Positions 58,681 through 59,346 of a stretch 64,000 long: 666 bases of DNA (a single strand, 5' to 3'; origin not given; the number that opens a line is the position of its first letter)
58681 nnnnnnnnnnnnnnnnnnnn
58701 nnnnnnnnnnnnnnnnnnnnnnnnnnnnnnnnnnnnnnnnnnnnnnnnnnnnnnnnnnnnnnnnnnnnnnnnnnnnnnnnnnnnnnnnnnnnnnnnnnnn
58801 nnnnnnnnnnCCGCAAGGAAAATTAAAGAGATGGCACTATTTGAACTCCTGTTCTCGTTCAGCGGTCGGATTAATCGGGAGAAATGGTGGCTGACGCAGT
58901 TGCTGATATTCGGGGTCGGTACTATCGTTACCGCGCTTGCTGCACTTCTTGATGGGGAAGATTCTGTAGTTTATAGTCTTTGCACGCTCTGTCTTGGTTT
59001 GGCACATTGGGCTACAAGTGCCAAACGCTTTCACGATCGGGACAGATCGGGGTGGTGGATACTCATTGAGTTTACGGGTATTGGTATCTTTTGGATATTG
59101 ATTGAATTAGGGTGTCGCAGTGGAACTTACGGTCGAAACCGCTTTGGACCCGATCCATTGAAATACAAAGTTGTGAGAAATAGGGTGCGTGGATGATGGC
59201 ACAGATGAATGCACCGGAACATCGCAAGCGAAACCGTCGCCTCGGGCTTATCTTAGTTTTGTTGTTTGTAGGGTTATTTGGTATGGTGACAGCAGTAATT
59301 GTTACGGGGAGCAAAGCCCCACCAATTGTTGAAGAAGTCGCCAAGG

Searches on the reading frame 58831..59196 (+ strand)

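Call 65: search_protein_families(library=pfam, proteins=[window:58831-59196:+])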
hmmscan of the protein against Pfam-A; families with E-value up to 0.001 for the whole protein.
window:58831-59196:+ (121 aa): 1 family
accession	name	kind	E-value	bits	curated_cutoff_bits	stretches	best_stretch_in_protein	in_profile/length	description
PF05656.20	DUF805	-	5.1e-22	78.9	25.7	1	7-107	1-111/111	Protein of unknown function (DUF805)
